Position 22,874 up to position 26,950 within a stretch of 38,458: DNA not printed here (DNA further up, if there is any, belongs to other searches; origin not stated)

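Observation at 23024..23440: Antisense moron inside the tail operon: two-TM glycine-zipper membrane protein with its own sigma70-like promoter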

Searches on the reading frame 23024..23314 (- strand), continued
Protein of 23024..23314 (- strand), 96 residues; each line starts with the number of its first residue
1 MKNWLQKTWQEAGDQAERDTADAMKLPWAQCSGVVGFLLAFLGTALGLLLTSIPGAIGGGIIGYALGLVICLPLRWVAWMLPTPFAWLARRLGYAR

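Call 94: search_solved_structures(query=A2, max_evalue=1)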
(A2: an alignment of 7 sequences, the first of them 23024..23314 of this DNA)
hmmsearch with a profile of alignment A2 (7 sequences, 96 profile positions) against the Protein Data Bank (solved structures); distinct sequences matched with E-value up to 1: 4.
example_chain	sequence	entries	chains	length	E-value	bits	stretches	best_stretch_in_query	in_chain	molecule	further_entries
6fn1_A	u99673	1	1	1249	0.42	14.4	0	41-78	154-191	Human-mouse chimeric ABCB1 (ABCBHM)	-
6fn4_A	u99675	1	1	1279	0.45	14.3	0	41-78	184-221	Apo form of Human-mouse chimeric ABCB1 (ABCB1HM) in complex with Antigen binding fragment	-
6qee_A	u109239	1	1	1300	0.46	14.2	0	41-78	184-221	ABCB1HM-EQ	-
6ith_A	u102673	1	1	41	0.88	13.3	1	53-75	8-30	Syndecan-2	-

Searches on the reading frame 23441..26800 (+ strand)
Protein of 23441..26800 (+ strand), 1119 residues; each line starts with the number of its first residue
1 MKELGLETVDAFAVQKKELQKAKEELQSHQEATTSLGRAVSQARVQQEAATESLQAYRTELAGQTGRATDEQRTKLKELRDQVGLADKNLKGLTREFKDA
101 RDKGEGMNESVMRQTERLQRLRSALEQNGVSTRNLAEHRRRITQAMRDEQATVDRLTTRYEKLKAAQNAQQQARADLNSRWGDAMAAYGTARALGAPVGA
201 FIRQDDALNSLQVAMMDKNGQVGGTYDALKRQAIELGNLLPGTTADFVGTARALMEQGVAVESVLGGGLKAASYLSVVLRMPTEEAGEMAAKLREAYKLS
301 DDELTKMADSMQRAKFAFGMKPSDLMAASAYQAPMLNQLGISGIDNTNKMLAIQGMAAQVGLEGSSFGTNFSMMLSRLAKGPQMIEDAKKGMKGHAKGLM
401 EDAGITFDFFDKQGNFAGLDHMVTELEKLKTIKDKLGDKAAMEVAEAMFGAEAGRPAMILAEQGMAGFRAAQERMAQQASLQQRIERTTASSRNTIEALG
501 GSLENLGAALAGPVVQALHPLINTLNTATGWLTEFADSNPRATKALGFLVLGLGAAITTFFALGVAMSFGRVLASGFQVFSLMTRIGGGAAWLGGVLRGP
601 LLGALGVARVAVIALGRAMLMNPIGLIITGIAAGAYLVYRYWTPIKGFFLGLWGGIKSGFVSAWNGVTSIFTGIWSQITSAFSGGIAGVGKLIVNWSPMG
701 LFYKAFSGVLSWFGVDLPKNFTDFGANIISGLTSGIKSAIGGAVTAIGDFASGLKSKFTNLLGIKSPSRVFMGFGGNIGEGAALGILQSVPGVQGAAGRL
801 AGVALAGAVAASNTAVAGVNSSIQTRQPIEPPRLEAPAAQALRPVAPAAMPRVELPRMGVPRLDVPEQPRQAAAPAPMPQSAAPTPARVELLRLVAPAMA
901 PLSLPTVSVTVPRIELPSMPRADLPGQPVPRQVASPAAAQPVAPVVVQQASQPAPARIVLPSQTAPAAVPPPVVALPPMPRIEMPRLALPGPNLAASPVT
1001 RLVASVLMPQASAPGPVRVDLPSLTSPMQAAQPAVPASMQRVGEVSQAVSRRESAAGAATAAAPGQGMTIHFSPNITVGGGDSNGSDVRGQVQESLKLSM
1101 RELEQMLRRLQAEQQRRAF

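Call 9: search_protein_families(library=pfam, proteins=[window:23441-26800:+], max_evalue=1)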
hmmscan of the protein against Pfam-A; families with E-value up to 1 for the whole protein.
window:23441-26800:+ (1119 aa): 3 families
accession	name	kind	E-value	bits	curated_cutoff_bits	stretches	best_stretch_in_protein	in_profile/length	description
PF10145.14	PhageMin_Tail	-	2e-22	80.5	33.2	1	231-450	2-201/201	Phage-related minor tail protein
PF06009.19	Laminin_II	-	0.24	11.8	33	1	68-145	25-102/138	Laminin Domain II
PF02601.20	Exonuc_VII_L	-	0.9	9.4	35.9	1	45-170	140-266/315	Exonuclease VII, large subunit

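Call 10: search_protein_families(library=phrogs, proteins=[window:23441-26800:+], max_evalue=1)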
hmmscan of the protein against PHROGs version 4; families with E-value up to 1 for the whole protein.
window:23441-26800:+ (1119 aa): 42 families (the best 25 are shown)
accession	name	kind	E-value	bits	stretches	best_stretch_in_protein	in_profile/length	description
phrog_28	-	tail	7.1e-91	307.4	1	12-1119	136-769/1228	tail length tape measure protein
phrog_5690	-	unknown function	4.5e-87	294.6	1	356-1118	318-891/907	-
phrog_31684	-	unknown function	1.3e-57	196.2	1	286-491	9-214/227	-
phrog_1272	-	tail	1.5e-45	156.5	2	17-689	70-723/1606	tail length tape measure protein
phrog_26612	-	unknown function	4.2e-39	136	1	153-505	13-353/364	-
phrog_5218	-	unknown function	3.4e-34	119.2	2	15-641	27-659/1599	-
phrog_58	-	tail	1.1e-30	107.8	2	645-822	856-1026/1544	tail length tape measure protein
phrog_991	-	tail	1.8e-25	89.8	1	68-762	122-800/1966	tail length tape measure protein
phrog_167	-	tail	4.5e-21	75.4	2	13-633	70-715/1555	tail length tape measure protein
phrog_17727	-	tail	2.4e-16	60.8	2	373-567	22-205/443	tail length tape measure protein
phrog_27817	-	unknown function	5.6e-16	59.8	2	749-804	3-55/208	-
phrog_4704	-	tail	1.6e-15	57.9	1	31-560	31-552/625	tail length tape measure protein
phrog_1204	-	tail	1.2e-14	54.3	2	720-821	1290-1394/1483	tail protein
phrog_305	-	tail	3.6e-14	53.4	1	366-824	323-772/1001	tail length tape measure protein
phrog_5493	-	tail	5.1e-14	52.6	1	646-819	874-1044/1102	tail length tape measure protein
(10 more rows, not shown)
